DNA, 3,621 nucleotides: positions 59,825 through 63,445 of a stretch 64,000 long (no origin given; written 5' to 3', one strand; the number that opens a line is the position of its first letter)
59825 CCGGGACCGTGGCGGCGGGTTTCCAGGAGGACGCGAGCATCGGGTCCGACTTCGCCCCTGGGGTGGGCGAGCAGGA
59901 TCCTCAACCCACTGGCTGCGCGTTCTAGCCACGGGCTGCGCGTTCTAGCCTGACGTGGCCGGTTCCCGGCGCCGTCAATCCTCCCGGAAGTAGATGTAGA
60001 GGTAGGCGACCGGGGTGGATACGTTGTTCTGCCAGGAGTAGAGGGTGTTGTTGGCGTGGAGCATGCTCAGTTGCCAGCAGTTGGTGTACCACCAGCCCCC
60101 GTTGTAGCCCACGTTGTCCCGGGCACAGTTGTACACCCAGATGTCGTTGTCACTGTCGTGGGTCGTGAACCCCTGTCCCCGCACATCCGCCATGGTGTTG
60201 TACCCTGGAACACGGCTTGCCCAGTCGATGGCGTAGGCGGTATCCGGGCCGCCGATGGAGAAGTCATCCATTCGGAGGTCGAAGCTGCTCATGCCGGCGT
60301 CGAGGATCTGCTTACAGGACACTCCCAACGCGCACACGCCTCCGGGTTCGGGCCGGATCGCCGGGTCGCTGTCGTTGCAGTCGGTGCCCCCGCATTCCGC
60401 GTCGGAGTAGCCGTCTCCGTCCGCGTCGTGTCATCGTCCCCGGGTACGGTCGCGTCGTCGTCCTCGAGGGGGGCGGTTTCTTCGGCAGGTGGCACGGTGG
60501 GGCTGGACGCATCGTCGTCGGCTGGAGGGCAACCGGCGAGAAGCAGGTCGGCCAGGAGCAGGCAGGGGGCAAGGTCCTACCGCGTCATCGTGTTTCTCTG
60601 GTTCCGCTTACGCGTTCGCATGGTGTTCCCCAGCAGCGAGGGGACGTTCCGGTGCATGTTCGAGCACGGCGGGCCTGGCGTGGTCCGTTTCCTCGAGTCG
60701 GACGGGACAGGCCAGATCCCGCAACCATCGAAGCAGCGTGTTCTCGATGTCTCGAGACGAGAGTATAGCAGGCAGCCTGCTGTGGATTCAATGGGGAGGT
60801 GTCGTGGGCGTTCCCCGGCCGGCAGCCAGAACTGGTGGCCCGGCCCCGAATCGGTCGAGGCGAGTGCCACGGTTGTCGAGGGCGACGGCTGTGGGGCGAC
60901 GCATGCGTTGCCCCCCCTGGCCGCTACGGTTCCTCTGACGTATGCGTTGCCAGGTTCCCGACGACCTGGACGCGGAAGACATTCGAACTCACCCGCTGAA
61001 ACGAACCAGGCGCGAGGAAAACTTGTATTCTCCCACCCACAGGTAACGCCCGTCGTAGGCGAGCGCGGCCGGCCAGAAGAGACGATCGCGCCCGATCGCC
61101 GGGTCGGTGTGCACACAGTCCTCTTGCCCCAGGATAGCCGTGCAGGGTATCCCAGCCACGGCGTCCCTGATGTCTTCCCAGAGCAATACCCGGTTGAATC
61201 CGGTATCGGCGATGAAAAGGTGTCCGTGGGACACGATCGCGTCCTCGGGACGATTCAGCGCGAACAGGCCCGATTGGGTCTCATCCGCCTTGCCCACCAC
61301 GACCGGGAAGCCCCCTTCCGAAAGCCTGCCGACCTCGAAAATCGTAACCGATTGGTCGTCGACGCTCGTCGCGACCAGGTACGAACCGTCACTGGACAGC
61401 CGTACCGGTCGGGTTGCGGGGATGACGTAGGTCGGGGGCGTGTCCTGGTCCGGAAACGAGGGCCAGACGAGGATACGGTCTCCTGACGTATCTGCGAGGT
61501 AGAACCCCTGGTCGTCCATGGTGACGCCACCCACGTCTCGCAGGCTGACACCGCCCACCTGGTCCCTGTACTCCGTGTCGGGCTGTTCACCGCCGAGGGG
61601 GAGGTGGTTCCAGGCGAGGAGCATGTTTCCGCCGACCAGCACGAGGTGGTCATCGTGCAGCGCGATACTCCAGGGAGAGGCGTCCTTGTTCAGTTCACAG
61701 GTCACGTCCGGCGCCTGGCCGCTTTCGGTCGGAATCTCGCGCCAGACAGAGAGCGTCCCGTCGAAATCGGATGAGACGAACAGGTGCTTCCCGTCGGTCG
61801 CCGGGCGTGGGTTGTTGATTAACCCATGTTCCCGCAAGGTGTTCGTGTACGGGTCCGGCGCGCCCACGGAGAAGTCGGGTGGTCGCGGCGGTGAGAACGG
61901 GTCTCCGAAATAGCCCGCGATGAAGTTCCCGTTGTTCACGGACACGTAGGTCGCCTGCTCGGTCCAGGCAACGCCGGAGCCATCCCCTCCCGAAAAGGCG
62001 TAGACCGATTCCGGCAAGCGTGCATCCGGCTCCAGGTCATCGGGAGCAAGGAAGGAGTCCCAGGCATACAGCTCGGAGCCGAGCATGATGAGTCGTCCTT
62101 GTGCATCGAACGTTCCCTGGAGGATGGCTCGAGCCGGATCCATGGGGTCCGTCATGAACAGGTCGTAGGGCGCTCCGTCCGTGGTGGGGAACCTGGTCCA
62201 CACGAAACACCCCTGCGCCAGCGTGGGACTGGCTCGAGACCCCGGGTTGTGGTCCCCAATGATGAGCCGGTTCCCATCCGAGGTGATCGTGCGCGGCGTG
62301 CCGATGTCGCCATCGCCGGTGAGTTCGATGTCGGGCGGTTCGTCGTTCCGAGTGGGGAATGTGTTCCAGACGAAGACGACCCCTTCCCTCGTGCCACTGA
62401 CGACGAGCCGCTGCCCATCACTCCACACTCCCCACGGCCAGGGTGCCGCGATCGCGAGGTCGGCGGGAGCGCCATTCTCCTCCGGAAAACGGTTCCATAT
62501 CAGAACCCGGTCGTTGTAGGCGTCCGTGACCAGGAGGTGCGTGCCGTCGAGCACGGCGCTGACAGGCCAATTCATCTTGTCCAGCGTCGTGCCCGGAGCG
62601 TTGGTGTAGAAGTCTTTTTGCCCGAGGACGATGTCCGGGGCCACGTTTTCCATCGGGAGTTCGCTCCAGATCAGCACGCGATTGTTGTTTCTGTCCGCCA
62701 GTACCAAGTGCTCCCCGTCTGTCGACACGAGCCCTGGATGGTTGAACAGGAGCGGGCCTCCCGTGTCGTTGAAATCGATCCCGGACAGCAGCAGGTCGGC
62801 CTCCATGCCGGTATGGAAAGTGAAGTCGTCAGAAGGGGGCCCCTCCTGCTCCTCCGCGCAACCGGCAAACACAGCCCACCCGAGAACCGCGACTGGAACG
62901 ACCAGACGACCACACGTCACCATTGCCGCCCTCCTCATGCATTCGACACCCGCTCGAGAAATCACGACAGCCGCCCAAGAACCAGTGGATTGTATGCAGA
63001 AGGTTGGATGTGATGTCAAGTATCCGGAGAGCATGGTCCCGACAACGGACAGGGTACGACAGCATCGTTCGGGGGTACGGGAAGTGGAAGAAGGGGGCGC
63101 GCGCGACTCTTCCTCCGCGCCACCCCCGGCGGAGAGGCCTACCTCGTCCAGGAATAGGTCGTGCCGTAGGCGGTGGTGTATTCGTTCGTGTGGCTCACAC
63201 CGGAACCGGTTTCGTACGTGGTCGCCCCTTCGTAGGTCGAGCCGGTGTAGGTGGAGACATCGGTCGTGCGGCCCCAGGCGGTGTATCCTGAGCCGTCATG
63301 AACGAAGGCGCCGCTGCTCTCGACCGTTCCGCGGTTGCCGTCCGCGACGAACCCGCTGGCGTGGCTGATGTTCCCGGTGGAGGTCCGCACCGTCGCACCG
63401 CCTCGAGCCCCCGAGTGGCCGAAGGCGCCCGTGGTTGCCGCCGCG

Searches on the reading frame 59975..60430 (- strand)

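Call 67: search_protein_families(library=pfam, proteins=[window:59975-60430:-], max_evalue=0.001)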
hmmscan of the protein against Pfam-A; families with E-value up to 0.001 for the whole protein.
window:59975-60430:- (151 aa): 1 family
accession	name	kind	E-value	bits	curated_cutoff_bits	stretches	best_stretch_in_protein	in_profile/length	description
PF00147.23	Fibrinogen_C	-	7.1e-07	29.7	22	1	78-137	141-193/221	Fibrinogen beta and gamma chains, C-terminal globular domain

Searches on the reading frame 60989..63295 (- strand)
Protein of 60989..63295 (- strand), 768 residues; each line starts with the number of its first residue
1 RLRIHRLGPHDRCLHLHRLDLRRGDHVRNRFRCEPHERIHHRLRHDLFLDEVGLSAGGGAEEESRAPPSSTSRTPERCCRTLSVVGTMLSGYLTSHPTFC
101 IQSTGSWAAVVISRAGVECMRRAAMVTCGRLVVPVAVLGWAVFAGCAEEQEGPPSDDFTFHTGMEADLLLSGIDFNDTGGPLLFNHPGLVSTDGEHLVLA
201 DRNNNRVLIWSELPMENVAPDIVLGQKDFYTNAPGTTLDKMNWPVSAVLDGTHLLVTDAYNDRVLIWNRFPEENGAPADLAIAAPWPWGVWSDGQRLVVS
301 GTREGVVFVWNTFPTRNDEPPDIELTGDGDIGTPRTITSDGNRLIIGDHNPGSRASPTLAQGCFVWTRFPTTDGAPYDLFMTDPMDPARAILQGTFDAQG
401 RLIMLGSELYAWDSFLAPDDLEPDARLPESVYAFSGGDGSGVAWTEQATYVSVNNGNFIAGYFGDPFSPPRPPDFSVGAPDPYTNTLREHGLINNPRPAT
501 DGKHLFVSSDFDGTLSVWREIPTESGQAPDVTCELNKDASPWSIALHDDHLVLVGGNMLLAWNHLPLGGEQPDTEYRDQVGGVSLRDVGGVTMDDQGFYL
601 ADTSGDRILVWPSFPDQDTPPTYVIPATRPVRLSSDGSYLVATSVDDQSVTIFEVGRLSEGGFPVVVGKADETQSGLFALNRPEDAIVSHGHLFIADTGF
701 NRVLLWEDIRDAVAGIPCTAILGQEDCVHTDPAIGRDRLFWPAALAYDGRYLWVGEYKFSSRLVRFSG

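Call 67: search_protein_families(library=pfam, proteins=[window:60989-63295:-], max_evalue=0.001)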
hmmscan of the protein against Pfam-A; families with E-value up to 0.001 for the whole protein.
window:60989-63295:- (768 aa): 1 family
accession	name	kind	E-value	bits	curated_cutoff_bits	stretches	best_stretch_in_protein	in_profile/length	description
PF01436.27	NHL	-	3.2e-07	30.5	20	0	188-209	6-27/28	NHL repeat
